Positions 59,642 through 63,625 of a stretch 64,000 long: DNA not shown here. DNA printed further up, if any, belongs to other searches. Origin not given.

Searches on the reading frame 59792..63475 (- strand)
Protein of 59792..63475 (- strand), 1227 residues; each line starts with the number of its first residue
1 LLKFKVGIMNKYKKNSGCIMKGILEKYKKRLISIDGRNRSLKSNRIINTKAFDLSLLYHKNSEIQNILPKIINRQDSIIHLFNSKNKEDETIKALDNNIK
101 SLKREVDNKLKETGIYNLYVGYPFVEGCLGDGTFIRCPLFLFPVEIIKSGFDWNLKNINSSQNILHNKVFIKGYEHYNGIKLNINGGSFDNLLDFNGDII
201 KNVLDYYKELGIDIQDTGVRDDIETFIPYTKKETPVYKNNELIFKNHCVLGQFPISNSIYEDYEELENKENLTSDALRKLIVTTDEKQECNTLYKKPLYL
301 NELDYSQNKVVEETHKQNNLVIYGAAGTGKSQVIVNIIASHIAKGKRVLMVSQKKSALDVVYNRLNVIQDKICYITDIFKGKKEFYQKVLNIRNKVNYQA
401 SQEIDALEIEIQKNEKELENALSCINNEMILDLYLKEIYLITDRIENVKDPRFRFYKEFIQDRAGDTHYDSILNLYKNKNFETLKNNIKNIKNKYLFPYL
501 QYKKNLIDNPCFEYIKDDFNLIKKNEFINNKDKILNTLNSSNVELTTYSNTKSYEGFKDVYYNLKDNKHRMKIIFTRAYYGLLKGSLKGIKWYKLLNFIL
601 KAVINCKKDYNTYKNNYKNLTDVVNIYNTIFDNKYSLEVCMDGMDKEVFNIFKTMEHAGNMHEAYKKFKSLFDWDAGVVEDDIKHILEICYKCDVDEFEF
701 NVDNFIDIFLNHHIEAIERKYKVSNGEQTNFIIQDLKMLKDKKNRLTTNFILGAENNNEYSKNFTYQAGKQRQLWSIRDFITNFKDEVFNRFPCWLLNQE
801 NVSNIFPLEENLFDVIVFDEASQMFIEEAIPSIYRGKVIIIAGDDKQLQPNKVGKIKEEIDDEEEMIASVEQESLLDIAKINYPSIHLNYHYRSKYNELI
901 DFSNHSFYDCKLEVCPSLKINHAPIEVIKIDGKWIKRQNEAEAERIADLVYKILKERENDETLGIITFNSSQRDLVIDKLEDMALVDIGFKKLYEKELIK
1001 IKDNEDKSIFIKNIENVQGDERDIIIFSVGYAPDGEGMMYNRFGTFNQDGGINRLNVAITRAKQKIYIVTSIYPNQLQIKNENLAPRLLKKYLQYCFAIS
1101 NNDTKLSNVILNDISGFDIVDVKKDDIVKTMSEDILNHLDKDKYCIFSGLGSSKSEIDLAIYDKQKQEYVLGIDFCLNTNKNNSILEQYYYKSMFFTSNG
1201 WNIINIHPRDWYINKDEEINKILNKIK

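Call 5: search_protein_families(library=pfam, proteins=[window:59792-63475:-], max_evalue=0.1)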
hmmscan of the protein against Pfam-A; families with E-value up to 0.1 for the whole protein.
window:59792-63475:- (1227 aa): 22 families
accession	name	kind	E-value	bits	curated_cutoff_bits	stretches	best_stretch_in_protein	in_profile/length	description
PF13087.12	AAA_12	-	7.5e-20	71.8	27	1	882-1071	12-193/195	AAA domain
PF18741.7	MTES_1575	-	2.6e-11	43.9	38.2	1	1133-1226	3-96/96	REase_MTES_1575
PF13086.12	AAA_11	-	6.6e-11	42.9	27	2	303-541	2-203/257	AAA domain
PF13195.11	DUF4011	-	3.8e-07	30.6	22.2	1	84-152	66-136/158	Protein of unknown function (DUF4011)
PF09848.15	SLFN-g3_helicase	-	1.3e-06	28.4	24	1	319-390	3-74/354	Schlafen group 3, DNA/RNA helicase domain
PF13245.12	AAA_19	-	1.6e-06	28.8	25.1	1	307-366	1-62/134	AAA domain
PF13604.12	AAA_30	-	2e-06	28.1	27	1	303-367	2-68/191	AAA domain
PF01443.25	Viral_helicase1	-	0.00057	20.2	21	0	320-354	1-35/228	Viral superfamily 1 RNA helicase core domain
PF04851.21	ResIII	-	0.00063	20.1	22.5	1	303-418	4-114/164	Type III restriction enzyme, res subunit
PF20720.3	nSTAND3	-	0.0007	19.8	27.2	1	308-388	8-83/155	Novel STAND NTPase 3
PF12340.13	DUF3638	-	0.0017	18.1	31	1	313-362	33-85/225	Protein of unknown function (DUF3638)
PF05970.20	PIF1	-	0.002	18.2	25.9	0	309-352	8-57/223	PIF1-like helicase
PF00270.35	DEAD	-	0.0023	18.1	26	1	307-373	4-73/167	DEAD/DEAH box helicase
PF25201.1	nSTAND6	-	0.0028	18.1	27.7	1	309-355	10-56/148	Novel STAND NTPase 6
PF01580.24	FtsK_SpoIIIE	-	0.0029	17.5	24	1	306-344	27-66/221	FtsK/SpoIIIE family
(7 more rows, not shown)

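Call 6: search_protein_families(library=padloc, proteins=[window:59792-63475:-], max_evalue=0.1)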
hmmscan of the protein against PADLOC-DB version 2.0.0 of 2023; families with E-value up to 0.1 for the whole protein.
window:59792-63475:- (1227 aa): 10 families
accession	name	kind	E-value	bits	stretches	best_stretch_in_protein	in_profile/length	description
PDLC05009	PDC-S37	-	1.4e-120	402.2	2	730-1227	853-1339/1550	-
PDLC02194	Hhe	-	4.5e-63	211.1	2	768-1226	1336-1780/1911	-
PDLC03920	MkoA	-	1.1e-25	88.2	2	810-1095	788-1096/1112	-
PDLC03924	MkoC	-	5.2e-22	75.8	1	808-1104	666-969/1136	-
PDLC03921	MkoA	-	1e-13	48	3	936-1071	1444-1566/1607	-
PDLC04140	mad8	-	3e-07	28.3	1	308-427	18-148/314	mads_8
PDLC02895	DpdJ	-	1.8e-06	23.1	2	811-853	191-236/2112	DpdJ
PDLC00140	GajB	-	0.001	16.4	0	318-367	2-50/365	UrvD helicase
PDLC02422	PprDinG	-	0.0095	12.1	1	213-351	97-227/930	-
PDLC04173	GajB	-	0.035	11.1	0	317-366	9-57/471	-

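Call 10: search_protein_families(library=ncbifam, proteins=[window:59792-63475:-], max_evalue=0.1)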
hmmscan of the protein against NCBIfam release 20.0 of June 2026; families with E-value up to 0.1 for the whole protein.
window:59792-63475:- (1227 aa): 7 families
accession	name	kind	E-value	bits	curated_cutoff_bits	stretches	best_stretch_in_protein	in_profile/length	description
NF058533.1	antiphage_ProA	equivalog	5.7e-129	431.9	1500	2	763-1226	1254-1703/1903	anti-phage protein ProA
NF042953.1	Hhe_antiphage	equivalog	4.9e-88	296.1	2000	2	766-1226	1235-1680/1797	DUF4011 domain-containing anti-phage protein Hhe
TIGR00376.1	TIGR00376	hypoth_equivalog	3.5e-24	85.2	348.9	2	712-1072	265-611/639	IGHMBP2 family helicase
NF040671.1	PLuB_AAA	exception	6.2e-18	63.6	999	2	810-1071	960-1231/1256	PLuB system helicase-like protein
NF006799.0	PRK09302.1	equivalog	0.00077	18.1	408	1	315-364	271-320/515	circadian clock protein KaiC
TIGR02524.1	dot_icm_DotB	equivalog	0.017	14.4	463.3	1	293-391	110-207/358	Dot/Icm type IV secretion system ATPase DotB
NF038214.1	IS21_help_AAA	equivalog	0.057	13.1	200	0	315-353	88-126/232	IS21-like element helper ATPase IstB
